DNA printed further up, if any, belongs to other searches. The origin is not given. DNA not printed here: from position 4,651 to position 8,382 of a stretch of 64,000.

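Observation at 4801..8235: Single 1144-aa polypeptide fusing a GH-like barrel, a NodB-type deacetylase and a processive GT2 synthase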

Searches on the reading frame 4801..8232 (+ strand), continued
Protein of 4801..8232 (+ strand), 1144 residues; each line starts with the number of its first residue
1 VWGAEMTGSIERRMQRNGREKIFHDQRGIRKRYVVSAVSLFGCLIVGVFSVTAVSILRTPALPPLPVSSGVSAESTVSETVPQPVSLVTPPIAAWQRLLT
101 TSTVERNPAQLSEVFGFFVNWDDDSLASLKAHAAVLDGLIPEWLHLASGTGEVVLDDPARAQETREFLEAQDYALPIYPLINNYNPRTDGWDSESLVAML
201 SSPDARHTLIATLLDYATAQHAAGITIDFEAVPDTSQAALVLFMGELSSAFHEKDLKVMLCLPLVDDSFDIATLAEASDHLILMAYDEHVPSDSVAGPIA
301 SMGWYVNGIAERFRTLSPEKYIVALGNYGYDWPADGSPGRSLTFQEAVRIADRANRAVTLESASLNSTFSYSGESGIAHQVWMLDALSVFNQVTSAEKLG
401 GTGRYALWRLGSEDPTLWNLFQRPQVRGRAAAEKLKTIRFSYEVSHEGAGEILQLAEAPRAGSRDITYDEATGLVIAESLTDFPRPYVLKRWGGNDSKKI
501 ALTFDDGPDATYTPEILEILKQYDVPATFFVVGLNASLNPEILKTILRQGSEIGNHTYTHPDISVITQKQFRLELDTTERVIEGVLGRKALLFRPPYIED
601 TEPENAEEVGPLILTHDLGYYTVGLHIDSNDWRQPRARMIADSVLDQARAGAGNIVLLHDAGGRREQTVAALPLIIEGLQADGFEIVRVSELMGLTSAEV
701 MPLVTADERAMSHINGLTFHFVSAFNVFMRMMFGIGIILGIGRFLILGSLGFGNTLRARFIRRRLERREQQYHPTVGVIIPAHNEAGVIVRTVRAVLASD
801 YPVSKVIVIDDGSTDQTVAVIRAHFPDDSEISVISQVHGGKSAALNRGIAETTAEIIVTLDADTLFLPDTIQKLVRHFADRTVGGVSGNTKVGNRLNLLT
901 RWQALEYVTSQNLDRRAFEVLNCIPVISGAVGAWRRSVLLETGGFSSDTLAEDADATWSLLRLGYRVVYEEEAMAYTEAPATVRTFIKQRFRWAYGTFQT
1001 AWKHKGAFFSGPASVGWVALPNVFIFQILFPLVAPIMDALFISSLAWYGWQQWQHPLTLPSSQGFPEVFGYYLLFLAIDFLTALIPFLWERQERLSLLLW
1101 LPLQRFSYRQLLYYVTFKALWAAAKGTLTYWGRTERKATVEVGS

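Call 7: find_homologous_proteins(query=window:4801-8232:+, max_evalue=1e-10)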
Query window:4801-8232:+ (1144 aa): 1602 proteins with E <= 1e-10 among 8000 candidates; the best 120 are listed.
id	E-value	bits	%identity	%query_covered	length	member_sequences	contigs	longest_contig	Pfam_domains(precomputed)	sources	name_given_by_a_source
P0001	0.0e+0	1880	100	73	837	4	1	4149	PF13641.13,PF01522.27,PF00704.35,PF00535.33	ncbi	ncbi:MAG: polysaccharide deacetylase family protein, partial [Candidatus Moraniibacteriota bacterium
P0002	0.0e+0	1841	71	99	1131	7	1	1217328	PF13632.13,PF13506.14,PF13641.13,PF01522.27,PF03142.22,PF01644.24,PF00704.35,PF00535.33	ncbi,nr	ncbi:MAG: glycosyltransferase [Candidatus Moraniibacteriota bacterium]|nr:MAG: glycosyltransferase [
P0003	0.0e+0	1563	60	99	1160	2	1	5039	PF13632.13,PF10111.15,PF13506.14,PF13641.13,PF01522.27,PF03142.22,PF01644.24,PF00704.35,PF00535.33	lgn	-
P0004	0.0e+0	1432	56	98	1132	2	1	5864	PF13632.13,PF10111.15,PF13506.14,PF13641.13,PF01522.27,PF03142.22,PF01644.24,PF00704.35,PF00535.33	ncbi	ncbi:MAG: polysaccharide deacetylase family protein [Candidatus Moraniibacteriota bacterium]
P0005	0.0e+0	1325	56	90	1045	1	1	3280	PF13632.13,PF10111.15,PF13506.14,PF13641.13,PF01522.27,PF03142.22,PF01644.24,PF00704.35,PF00535.33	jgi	-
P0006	0.0e+0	1283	52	98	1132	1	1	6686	PF13632.13,PF10111.15,PF13506.14,PF13641.13,PF01522.27,PF03142.22,PF01644.24,PF00704.35,PF00535.33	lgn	-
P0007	0.0e+0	1280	51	98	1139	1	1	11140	PF13632.13,PF10111.15,PF13506.14,PF13641.13,PF01522.27,PF03142.22,PF01644.24,PF00704.35,PF00535.33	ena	-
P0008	0.0e+0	1264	49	99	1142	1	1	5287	PF13632.13,PF13506.14,PF13641.13,PF01522.27,PF03142.22,PF01644.24,PF00704.35,PF00535.33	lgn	-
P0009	0.0e+0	1260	51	98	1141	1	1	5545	PF13632.13,PF10111.15,PF13506.14,PF13641.13,PF01522.27,PF03142.22,PF01644.24,PF00704.35,PF00535.33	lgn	-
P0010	0.0e+0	1258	50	96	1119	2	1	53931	PF13632.13,PF10111.15,PF13506.14,PF13641.13,PF01522.27,PF03142.22,PF01644.24,PF00704.35,PF00535.33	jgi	jgi:cellulose synthase/poly-beta-1,6-N-acetylglucosamine synthase-like glycosyltransferase/peptidogl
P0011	0.0e+0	1252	50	98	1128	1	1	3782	PF13632.13,PF10111.15,PF13506.14,PF13641.13,PF01522.27,PF03142.22,PF01644.24,PF00704.35,PF00535.33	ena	-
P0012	0.0e+0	1242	50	99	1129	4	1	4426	PF13632.13,PF10111.15,PF13506.14,PF13641.13,PF01522.27,PF03142.22,PF01644.24,PF00704.35,PF00535.33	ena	-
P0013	0.0e+0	1238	50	96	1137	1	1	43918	PF13632.13,PF10111.15,PF13506.14,PF13641.13,PF01522.27,PF03142.22,PF01644.24,PF00704.35,PF00535.33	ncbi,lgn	-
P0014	0.0e+0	1235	48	98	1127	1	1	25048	PF13632.13,PF10111.15,PF13506.14,PF13641.13,PF01522.27,PF03142.22,PF01644.24,PF00704.35,PF00535.33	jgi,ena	-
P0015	0.0e+0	1233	49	99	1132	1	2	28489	PF13632.13,PF10111.15,PF13506.14,PF13641.13,PF01522.27,PF03142.22,PF01644.24,PF00704.35,PF00535.33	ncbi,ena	-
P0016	0.0e+0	1232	48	99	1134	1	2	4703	PF13632.13,PF13506.14,PF13641.13,PF01522.27,PF03142.22,PF01644.24,PF00704.35,PF00535.33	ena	-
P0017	0.0e+0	1229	48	98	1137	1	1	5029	PF13632.13,PF10111.15,PF13506.14,PF13641.13,PF01522.27,PF03142.22,PF01644.24,PF00704.35,PF00535.33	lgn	-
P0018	0.0e+0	1228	50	96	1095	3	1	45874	PF13632.13,PF10111.15,PF13506.14,PF13641.13,PF01522.27,PF03142.22,PF01644.24,PF00704.35,PF00535.33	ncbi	-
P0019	0.0e+0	1225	49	98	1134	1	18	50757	PF13632.13,PF10111.15,PF13506.14,PF13641.13,PF01522.27,PF03142.22,PF01644.24,PF00704.35,PF00535.33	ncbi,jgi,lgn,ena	-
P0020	0.0e+0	1223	50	99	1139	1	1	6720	PF13632.13,PF10111.15,PF13506.14,PF13641.13,PF01522.27,PF03142.22,PF01644.24,PF00704.35,PF00535.33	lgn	-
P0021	0.0e+0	1221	48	98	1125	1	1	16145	PF13632.13,PF10111.15,PF13506.14,PF13641.13,PF01522.27,PF03142.22,PF01644.24,PF00704.35,PF00535.33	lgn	-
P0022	0.0e+0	1217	49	96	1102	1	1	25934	PF13632.13,PF13506.14,PF13641.13,PF01522.27,PF03142.22,PF01644.24,PF00704.35,PF00535.33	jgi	jgi:cellulose synthase/poly-beta-1,6-N-acetylglucosamine synthase-like glycosyltransferase/peptidogl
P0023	0.0e+0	1209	50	96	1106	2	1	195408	PF13632.13,PF10111.15,PF13506.14,PF13641.13,PF01522.27,PF03142.22,PF01644.24,PF00704.35,PF00535.33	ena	-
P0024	0.0e+0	1208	49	99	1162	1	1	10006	PF13632.13,PF10111.15,PF13506.14,PF13641.13,PF01522.27,PF03142.22,PF01644.24,PF00704.35,PF00535.33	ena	-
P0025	0.0e+0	1207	46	98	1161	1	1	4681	PF13632.13,PF10111.15,PF13506.14,PF13641.13,PF01522.27,PF03142.22,PF01644.24,PF00704.35,PF00535.33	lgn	-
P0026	0.0e+0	1205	48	99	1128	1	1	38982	PF13632.13,PF10111.15,PF13506.14,PF13641.13,PF01522.27,PF03142.22,PF01644.24,PF00704.35,PF00535.33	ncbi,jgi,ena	ncbi:MAG: glycosyltransferase [Parcubacteria group bacterium]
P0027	0.0e+0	1203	49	98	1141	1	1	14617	PF13632.13,PF10111.15,PF13506.14,PF13641.13,PF01522.27,PF03142.22,PF01644.24,PF00704.35,PF00535.33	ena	-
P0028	0.0e+0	1201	49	99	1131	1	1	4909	PF13632.13,PF10111.15,PF13506.14,PF13641.13,PF01522.27,PF03142.22,PF01644.24,PF00704.35,PF00535.33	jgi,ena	-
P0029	0.0e+0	1195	49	99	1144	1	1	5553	PF13632.13,PF10111.15,PF13506.14,PF13641.13,PF01522.27,PF03142.22,PF01644.24,PF00704.35,PF00535.33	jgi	jgi:cellulose synthase/poly-beta-1,6-N-acetylglucosamine synthase-like glycosyltransferase/peptidogl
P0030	0.0e+0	1194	49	98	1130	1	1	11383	PF13632.13,PF10111.15,PF13506.14,PF13641.13,PF01522.27,PF03142.22,PF01644.24,PF00704.35,PF00535.33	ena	-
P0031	0.0e+0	1189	48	98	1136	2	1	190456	PF13632.13,PF10111.15,PF13506.14,PF13641.13,PF01522.27,PF03142.22,PF01644.24,PF00704.35,PF00535.33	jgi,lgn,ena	-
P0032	0.0e+0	1187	47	99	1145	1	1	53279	PF13632.13,PF10111.15,PF13506.14,PF13641.13,PF01522.27,PF03142.22,PF01644.24,PF00704.35,PF00535.33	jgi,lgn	-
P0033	0.0e+0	1185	48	98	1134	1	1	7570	PF13632.13,PF10111.15,PF13506.14,PF13641.13,PF01522.27,PF03142.22,PF01644.24,PF00704.35,PF00535.33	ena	-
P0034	0.0e+0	1185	48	99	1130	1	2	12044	PF13632.13,PF10111.15,PF13506.14,PF13641.13,PF01522.27,PF03142.22,PF01644.24,PF00704.35,PF00535.33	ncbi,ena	-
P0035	0.0e+0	1182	47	98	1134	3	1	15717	PF13632.13,PF10111.15,PF13506.14,PF13641.13,PF01522.27,PF03142.22,PF01644.24,PF00704.35,PF00535.33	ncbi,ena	ncbi:MAG: glycosyltransferase [Patescibacteria group bacterium]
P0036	0.0e+0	1182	47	98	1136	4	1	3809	PF13632.13,PF10111.15,PF13506.14,PF13641.13,PF01522.27,PF03142.22,PF01644.24,PF00704.35,PF00535.33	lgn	-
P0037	0.0e+0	1181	51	90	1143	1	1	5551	PF13632.13,PF10111.15,PF13506.14,PF13641.13,PF01522.27,PF03142.22,PF01644.24,PF00704.35,PF00535.33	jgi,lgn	-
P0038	0.0e+0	1179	48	99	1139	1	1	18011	PF13632.13,PF10111.15,PF13506.14,PF13641.13,PF01522.27,PF03142.22,PF01644.24,PF00704.35,PF00535.33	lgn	-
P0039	0.0e+0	1179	48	99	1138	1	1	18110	PF13632.13,PF10111.15,PF13506.14,PF13641.13,PF01522.27,PF03142.22,PF01644.24,PF00704.35,PF00535.33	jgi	jgi:cellulose synthase/poly-beta-1,6-N-acetylglucosamine synthase-like glycosyltransferase/peptidogl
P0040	0.0e+0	1178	49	96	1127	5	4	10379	PF13632.13,PF10111.15,PF13506.14,PF13641.13,PF01522.27,PF03142.22,PF01644.24,PF00704.35,PF00535.33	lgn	-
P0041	0.0e+0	1178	47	99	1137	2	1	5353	PF13632.13,PF10111.15,PF13506.14,PF13641.13,PF01522.27,PF03142.22,PF01644.24,PF00704.35,PF00535.33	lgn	-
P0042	0.0e+0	1176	47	98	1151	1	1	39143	PF13632.13,PF10111.15,PF13506.14,PF13641.13,PF01522.27,PF03142.22,PF01644.24,PF00704.35,PF00535.33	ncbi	ncbi:MAG: glycosyltransferase [Candidatus Moraniibacteriota bacterium]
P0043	0.0e+0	1176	47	98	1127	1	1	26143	PF13632.13,PF10111.15,PF13506.14,PF13641.13,PF01522.27,PF03142.22,PF01644.24,PF00704.35,PF00535.33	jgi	jgi:cellulose synthase/poly-beta-1,6-N-acetylglucosamine synthase-like glycosyltransferase/peptidogl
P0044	0.0e+0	1174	47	98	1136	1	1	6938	PF13632.13,PF10111.15,PF13506.14,PF13641.13,PF01522.27,PF03142.22,PF01644.24,PF00704.35,PF00535.33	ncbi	ncbi:MAG TPA: polysaccharide deacetylase family protein [Patescibacteria group bacterium]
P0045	0.0e+0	1173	49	93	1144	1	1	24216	PF13632.13,PF10111.15,PF13506.14,PF13641.13,PF01522.27,PF03142.22,PF01644.24,PF00704.35,PF00535.33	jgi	-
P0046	0.0e+0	1170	47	98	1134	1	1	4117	PF13632.13,PF10111.15,PF13506.14,PF13641.13,PF01522.27,PF03142.22,PF01644.24,PF00704.35,PF00535.33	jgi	jgi:cellulose synthase/poly-beta-1,6-N-acetylglucosamine synthase-like glycosyltransferase/peptidogl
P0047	0.0e+0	1169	48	99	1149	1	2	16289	PF13632.13,PF10111.15,PF13506.14,PF13641.13,PF01522.27,PF03142.22,PF01644.24,PF00704.35,PF00535.33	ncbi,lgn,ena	-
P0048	0.0e+0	1168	47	98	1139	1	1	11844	PF13632.13,PF10111.15,PF13506.14,PF13641.13,PF01522.27,PF03142.22,PF01644.24,PF00704.35,PF00535.33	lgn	-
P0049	0.0e+0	1168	47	98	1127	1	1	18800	PF13632.13,PF10111.15,PF13506.14,PF13641.13,PF01522.27,PF03142.22,PF01644.24,PF00704.35,PF00535.33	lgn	-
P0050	0.0e+0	1167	46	99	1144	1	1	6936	PF13632.13,PF10111.15,PF13506.14,PF13641.13,PF01522.27,PF03142.22,PF01644.24,PF00704.35,PF00535.33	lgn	-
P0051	0.0e+0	1167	47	100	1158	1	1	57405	PF13632.13,PF10111.15,PF13506.14,PF13641.13,PF01522.27,PF03142.22,PF01644.24,PF00704.35,PF00535.33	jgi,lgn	-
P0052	0.0e+0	1165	46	98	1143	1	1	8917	PF13632.13,PF10111.15,PF13506.14,PF13641.13,PF01522.27,PF03142.22,PF01644.24,PF00704.35,PF00535.33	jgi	jgi:peptidoglycan-N-acetylglucosamine deacetylase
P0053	0.0e+0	1165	47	98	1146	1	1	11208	PF13632.13,PF10111.15,PF13506.14,PF13641.13,PF01522.27,PF03142.22,PF01644.24,PF00704.35,PF00535.33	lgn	-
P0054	0.0e+0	1164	48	98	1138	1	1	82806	PF13632.13,PF10111.15,PF13506.14,PF13641.13,PF01522.27,PF03142.22,PF01644.24,PF00704.35,PF00535.33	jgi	jgi:peptidoglycan-N-acetylglucosamine deacetylase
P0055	0.0e+0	1164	47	99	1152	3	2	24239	PF13632.13,PF10111.15,PF13506.14,PF13641.13,PF01522.27,PF03142.22,PF01644.24,PF00704.35,PF00535.33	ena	-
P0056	0.0e+0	1162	48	99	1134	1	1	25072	PF13632.13,PF10111.15,PF13506.14,PF13641.13,PF01522.27,PF03142.22,PF01644.24,PF00704.35,PF00535.33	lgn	-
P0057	0.0e+0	1162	48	98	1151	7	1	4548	PF13632.13,PF10111.15,PF13506.14,PF13641.13,PF01522.27,PF03142.22,PF01644.24,PF00704.35,PF00535.33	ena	-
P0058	0.0e+0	1160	45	99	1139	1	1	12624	PF13632.13,PF10111.15,PF13506.14,PF13641.13,PF01522.27,PF03142.22,PF01644.24,PF00704.35,PF00535.33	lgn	-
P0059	0.0e+0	1159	48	92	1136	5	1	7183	PF13632.13,PF10111.15,PF13506.14,PF13641.13,PF01522.27,PF03142.22,PF01644.24,PF00704.35,PF00535.33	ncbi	-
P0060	0.0e+0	1157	48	98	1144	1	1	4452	PF13632.13,PF10111.15,PF13506.14,PF13641.13,PF01522.27,PF03142.22,PF01644.24,PF00704.35,PF00535.33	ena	-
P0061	0.0e+0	1156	46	99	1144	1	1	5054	PF13632.13,PF10111.15,PF13506.14,PF13641.13,PF01522.27,PF03142.22,PF01644.24,PF00704.35,PF00535.33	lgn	-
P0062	0.0e+0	1156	47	98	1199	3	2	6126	PF13632.13,PF10111.15,PF13506.14,PF13641.13,PF01522.27,PF03142.22,PF01644.24,PF00704.35,PF00535.33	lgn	-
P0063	0.0e+0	1154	46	99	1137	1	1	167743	PF13632.13,PF10111.15,PF13506.14,PF13641.13,PF01522.27,PF03142.22,PF01644.24,PF00704.35,PF00535.33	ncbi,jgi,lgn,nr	ncbi:MAG: glycosyltransferase [Brasilonema angustatum HA4187-MV1]|jgi:cellulose synthase/poly-beta-1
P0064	0.0e+0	1153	47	98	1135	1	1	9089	PF13632.13,PF10111.15,PF13506.14,PF13641.13,PF01522.27,PF03142.22,PF01644.24,PF00704.35,PF00535.33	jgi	jgi:peptidoglycan-N-acetylglucosamine deacetylase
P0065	0.0e+0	1153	47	98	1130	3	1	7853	PF13632.13,PF10111.15,PF13506.14,PF13641.13,PF01522.27,PF03142.22,PF01644.24,PF00704.35,PF00535.33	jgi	jgi:cellulose synthase/poly-beta-1,6-N-acetylglucosamine synthase-like glycosyltransferase/peptidogl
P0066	0.0e+0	1152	46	98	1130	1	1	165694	PF13632.13,PF10111.15,PF13506.14,PF13641.13,PF01522.27,PF03142.22,PF01644.24,PF00704.35,PF00535.33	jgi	-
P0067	0.0e+0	1152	46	98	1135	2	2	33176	PF13632.13,PF10111.15,PF13506.14,PF13641.13,PF01522.27,PF03142.22,PF01644.24,PF00704.35,PF00535.33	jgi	-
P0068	0.0e+0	1152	48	99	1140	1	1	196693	PF13632.13,PF10111.15,PF13506.14,PF13641.13,PF01522.27,PF03142.22,PF01644.24,PF00704.35,PF00535.33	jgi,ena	-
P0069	0.0e+0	1152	47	99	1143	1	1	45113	PF13632.13,PF10111.15,PF13506.14,PF13641.13,PF01522.27,PF03142.22,PF01644.24,PF00704.35,PF00535.33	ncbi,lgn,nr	ncbi:MAG: glycosyltransferase [Candidatus Moranbacteria bacterium]|nr:glycosyltransferase [Candidatu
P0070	0.0e+0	1152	47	98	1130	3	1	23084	PF13632.13,PF10111.15,PF13506.14,PF13641.13,PF01522.27,PF03142.22,PF01644.24,PF00704.35,PF00535.33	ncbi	-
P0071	0.0e+0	1151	46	99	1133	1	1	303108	PF13632.13,PF10111.15,PF13506.14,PF13641.13,PF01522.27,PF03142.22,PF01644.24,PF00704.35,PF00535.33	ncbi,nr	ncbi:MAG: glycosyltransferase [Fischerella sp. CENA71]|nr:glycosyltransferase [Fischerella sp. CENA7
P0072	0.0e+0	1148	47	98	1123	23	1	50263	PF13632.13,PF10111.15,PF13506.14,PF13641.13,PF01522.27,PF03142.22,PF01644.24,PF00704.35,PF00535.33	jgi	jgi:cellulose synthase/poly-beta-1,6-N-acetylglucosamine synthase-like glycosyltransferase/peptidogl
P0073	0.0e+0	1148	47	98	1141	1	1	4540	PF13632.13,PF10111.15,PF13506.14,PF13641.13,PF01522.27,PF03142.22,PF01644.24,PF00704.35,PF00535.33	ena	-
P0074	0.0e+0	1148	48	99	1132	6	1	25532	PF13632.13,PF10111.15,PF13506.14,PF13641.13,PF01522.27,PF03142.22,PF01644.24,PF00704.35,PF00535.33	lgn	-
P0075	0.0e+0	1148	47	98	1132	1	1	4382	PF13632.13,PF10111.15,PF13506.14,PF13641.13,PF01522.27,PF03142.22,PF01644.24,PF00704.35,PF00535.33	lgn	-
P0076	0.0e+0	1148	45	99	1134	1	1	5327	PF13632.13,PF10111.15,PF13506.14,PF13641.13,PF01522.27,PF03142.22,PF01644.24,PF00704.35,PF00535.33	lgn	-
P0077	0.0e+0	1147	47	98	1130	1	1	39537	PF13632.13,PF10111.15,PF13506.14,PF13641.13,PF01522.27,PF03142.22,PF01644.24,PF00704.35,PF00535.33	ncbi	-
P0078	0.0e+0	1146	46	98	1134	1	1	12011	PF13632.13,PF10111.15,PF13506.14,PF13641.13,PF01522.27,PF03142.22,PF01644.24,PF00704.35,PF00535.33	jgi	jgi:peptidoglycan-N-acetylglucosamine deacetylase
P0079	0.0e+0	1146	47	98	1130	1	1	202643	PF13632.13,PF10111.15,PF13506.14,PF13641.13,PF01522.27,PF03142.22,PF01644.24,PF00704.35,PF00535.33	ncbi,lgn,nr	ncbi:MAG: glycosyltransferase [Acidobacteria bacterium]|nr:glycosyltransferase [Acidobacteriota bact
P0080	0.0e+0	1145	47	98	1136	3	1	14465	PF13632.13,PF10111.15,PF13506.14,PF13641.13,PF01522.27,PF03142.22,PF01644.24,PF00704.35,PF00535.33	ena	-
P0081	0.0e+0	1145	47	99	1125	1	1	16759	PF13632.13,PF10111.15,PF13506.14,PF13641.13,PF01522.27,PF03142.22,PF01644.24,PF00704.35,PF00535.33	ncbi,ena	-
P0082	0.0e+0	1144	47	98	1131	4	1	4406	PF13632.13,PF10111.15,PF13506.14,PF13641.13,PF01522.27,PF03142.22,PF01644.24,PF00704.35,PF00535.33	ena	-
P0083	0.0e+0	1144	47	99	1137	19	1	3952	PF13632.13,PF10111.15,PF13506.14,PF13641.13,PF01522.27,PF03142.22,PF01644.24,PF00704.35,PF00535.33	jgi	jgi:peptidoglycan-N-acetylglucosamine deacetylase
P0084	0.0e+0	1143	46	98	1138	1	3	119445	PF13632.13,PF10111.15,PF13506.14,PF13641.13,PF01522.27,PF03142.22,PF01644.24,PF00704.35,PF00535.33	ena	-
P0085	0.0e+0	1143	48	96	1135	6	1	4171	PF13632.13,PF10111.15,PF13506.14,PF13641.13,PF01522.27,PF03142.22,PF01644.24,PF00704.35,PF00535.33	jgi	jgi:cellulose synthase/poly-beta-1,6-N-acetylglucosamine synthase-like glycosyltransferase/peptidogl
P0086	0.0e+0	1142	46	99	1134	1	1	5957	PF13632.13,PF10111.15,PF13506.14,PF13641.13,PF01522.27,PF03142.22,PF01644.24,PF00704.35,PF00535.33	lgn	-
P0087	0.0e+0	1142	47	98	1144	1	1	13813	PF13632.13,PF10111.15,PF13506.14,PF13641.13,PF01522.27,PF03142.22,PF01644.24,PF00704.35,PF00535.33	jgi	jgi:cellulose synthase/poly-beta-1,6-N-acetylglucosamine synthase-like glycosyltransferase/peptidogl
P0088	0.0e+0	1141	47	98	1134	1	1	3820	PF13632.13,PF10111.15,PF13506.14,PF13641.13,PF01522.27,PF03142.22,PF01644.24,PF00704.35,PF00535.33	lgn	-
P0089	0.0e+0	1140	47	99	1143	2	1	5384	PF13632.13,PF10111.15,PF13506.14,PF13641.13,PF01522.27,PF03142.22,PF01644.24,PF00704.35,PF00535.33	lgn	-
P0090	0.0e+0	1139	46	99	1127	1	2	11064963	PF13632.13,PF10111.15,PF13506.14,PF13641.13,PF01522.27,PF03142.22,PF01644.24,PF00704.35,PF00535.33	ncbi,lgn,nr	ncbi:polysaccharide deacetylase [Calothrix sp. NIES-4071]|nr:polysaccharide deacetylase [Calothrix s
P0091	0.0e+0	1139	50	90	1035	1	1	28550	PF13632.13,PF10111.15,PF13506.14,PF13641.13,PF01522.27,PF03142.22,PF01644.24,PF00704.35,PF00535.33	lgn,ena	-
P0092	0.0e+0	1139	47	99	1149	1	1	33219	PF13632.13,PF13506.14,PF13641.13,PF01522.27,PF03142.22,PF01644.24,PF00704.35,PF00535.33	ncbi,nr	ncbi:MAG: glycosyltransferase [Blastocatellia bacterium]|nr:glycosyltransferase [Blastocatellia bact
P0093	0.0e+0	1137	47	96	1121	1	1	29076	PF13632.13,PF10111.15,PF13506.14,PF13641.13,PF01522.27,PF03142.22,PF01644.24,PF00704.35,PF00535.33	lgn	-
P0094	0.0e+0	1137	49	93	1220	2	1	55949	PF13632.13,PF10111.15,PF13506.14,PF13641.13,PF01522.27,PF03142.22,PF01644.24,PF00704.35,PF00535.33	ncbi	-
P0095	0.0e+0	1136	47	99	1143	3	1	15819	PF13632.13,PF10111.15,PF13506.14,PF13641.13,PF01522.27,PF03142.22,PF01644.24,PF00704.35,PF00535.33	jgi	jgi:cellulose synthase/poly-beta-1,6-N-acetylglucosamine synthase-like glycosyltransferase/peptidogl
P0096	0.0e+0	1136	47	93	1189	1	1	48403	PF13632.13,PF10111.15,PF13506.14,PF13641.13,PF01522.27,PF03142.22,PF01644.24,PF00704.35,PF00535.33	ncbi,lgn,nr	ncbi:MAG: glycosyltransferase [Chloroflexi bacterium]|nr:glycosyltransferase [Chloroflexota bacteriu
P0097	0.0e+0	1136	47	98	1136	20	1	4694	PF13632.13,PF10111.15,PF13506.14,PF13641.13,PF01522.27,PF03142.22,PF01644.24,PF00704.35,PF00535.33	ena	-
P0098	0.0e+0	1135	48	90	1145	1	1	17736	PF13632.13,PF10111.15,PF13506.14,PF13641.13,PF01522.27,PF03142.22,PF01644.24,PF00704.35,PF00535.33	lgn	-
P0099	0.0e+0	1135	47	98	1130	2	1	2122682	PF13632.13,PF10111.15,PF13506.14,PF13641.13,PF01522.27,PF03142.22,PF01644.24,PF00704.35,PF00535.33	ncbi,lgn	-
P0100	0.0e+0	1134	45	99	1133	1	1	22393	PF13632.13,PF13506.14,PF13641.13,PF01522.27,PF03142.22,PF01644.24,PF00704.35,PF00535.33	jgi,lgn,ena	-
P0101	0.0e+0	1134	49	90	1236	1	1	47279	PF13632.13,PF10111.15,PF13506.14,PF13641.13,PF01522.27,PF03142.22,PF01644.24,PF00704.35,PF00535.33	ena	-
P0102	0.0e+0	1134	50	90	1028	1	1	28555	PF13632.13,PF10111.15,PF13506.14,PF13641.13,PF01522.27,PF03142.22,PF01644.24,PF00704.35,PF00535.33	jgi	jgi:cellulose synthase/poly-beta-1,6-N-acetylglucosamine synthase-like glycosyltransferase/peptidogl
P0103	0.0e+0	1133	47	98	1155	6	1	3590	PF13632.13,PF10111.15,PF13506.14,PF13641.13,PF01522.27,PF03142.22,PF01644.24,PF00704.35,PF00535.33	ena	-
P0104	0.0e+0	1133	47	93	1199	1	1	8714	PF13632.13,PF10111.15,PF13506.14,PF13641.13,PF01522.27,PF03142.22,PF01644.24,PF00704.35,PF00535.33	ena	-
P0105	0.0e+0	1131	48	90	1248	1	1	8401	PF13632.13,PF10111.15,PF13506.14,PF13641.13,PF01522.27,PF03142.22,PF01644.24,PF00704.35,PF00535.33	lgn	-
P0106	0.0e+0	1131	46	98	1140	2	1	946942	PF13632.13,PF10111.15,PF13506.14,PF13641.13,PF01522.27,PF03142.22,PF01644.24,PF00704.35,PF00535.33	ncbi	-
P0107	0.0e+0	1130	46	95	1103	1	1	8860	PF13632.13,PF10111.15,PF13506.14,PF13641.13,PF01522.27,PF03142.22,PF01644.24,PF00704.35,PF00535.33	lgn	-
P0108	0.0e+0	1130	49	91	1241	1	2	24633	PF13632.13,PF13506.14,PF13641.13,PF01522.27,PF03142.22,PF01644.24,PF00704.35,PF00535.33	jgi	jgi:cellulose synthase/poly-beta-1,6-N-acetylglucosamine synthase-like glycosyltransferase/peptidogl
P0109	0.0e+0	1130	49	92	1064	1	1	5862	PF13632.13,PF13506.14,PF13641.13,PF01522.27,PF03142.22,PF01644.24,PF00704.35,PF00535.33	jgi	jgi:cellulose synthase/poly-beta-1,6-N-acetylglucosamine synthase-like glycosyltransferase/peptidogl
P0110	0.0e+0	1129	45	98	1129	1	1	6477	PF13632.13,PF10111.15,PF13506.14,PF13641.13,PF01522.27,PF03142.22,PF01644.24,PF00704.35,PF00535.33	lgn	-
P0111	0.0e+0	1129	46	98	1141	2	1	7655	PF13632.13,PF10111.15,PF13506.14,PF13641.13,PF01522.27,PF03142.22,PF01644.24,PF00704.35,PF00535.33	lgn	-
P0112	0.0e+0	1129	48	90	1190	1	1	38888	PF13632.13,PF10111.15,PF13506.14,PF13641.13,PF01522.27,PF03142.22,PF01644.24,PF00704.35,PF00535.33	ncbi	-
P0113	0.0e+0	1125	47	98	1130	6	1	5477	PF13632.13,PF10111.15,PF13506.14,PF13641.13,PF01522.27,PF03142.22,PF01644.24,PF00704.35,PF00535.33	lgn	-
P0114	0.0e+0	1124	47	98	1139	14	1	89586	PF13632.13,PF10111.15,PF13506.14,PF13641.13,PF01522.27,PF03142.22,PF01644.24,PF00704.35,PF00535.33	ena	-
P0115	0.0e+0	1123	47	99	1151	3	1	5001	PF13632.13,PF10111.15,PF13506.14,PF13641.13,PF01522.27,PF03142.22,PF01644.24,PF00704.35,PF00535.33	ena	-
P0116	0.0e+0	1122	47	98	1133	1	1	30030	PF13632.13,PF10111.15,PF13506.14,PF13641.13,PF01522.27,PF03142.22,PF01644.24,PF00704.35,PF00535.33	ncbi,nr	ncbi:MAG: glycosyltransferase [Candidatus Moranbacteria bacterium]|nr:glycosyltransferase [Candidatu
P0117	0.0e+0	1122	45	98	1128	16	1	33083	PF13632.13,PF13506.14,PF13641.13,PF01522.27,PF03142.22,PF01644.24,PF00704.35,PF00535.33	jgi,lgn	-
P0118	0.0e+0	1120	46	99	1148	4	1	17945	PF13632.13,PF10111.15,PF13506.14,PF13641.13,PF01522.27,PF03142.22,PF01644.24,PF00704.35,PF00535.33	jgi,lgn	-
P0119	0.0e+0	1119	48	98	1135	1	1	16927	PF13632.13,PF10111.15,PF13506.14,PF13641.13,PF01522.27,PF03142.22,PF01644.24,PF00704.35,PF00535.33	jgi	jgi:cellulose synthase/poly-beta-1,6-N-acetylglucosamine synthase-like glycosyltransferase/peptidogl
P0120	0.0e+0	1118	46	96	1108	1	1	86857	PF13632.13,PF10111.15,PF13506.14,PF13641.13,PF01522.27,PF03142.22,PF01644.24,PF00704.35,PF00535.33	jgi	jgi:cellulose synthase/poly-beta-1,6-N-acetylglucosamine synthase-like glycosyltransferase/peptidogl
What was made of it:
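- Checked: All of the best 120 database relatives carry the same three domains, and nearly all are 1030-1250 aa long (call 7). An independently assembled, 100%-identical 837-aa fragment crosses both suggested junctions (call 7).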
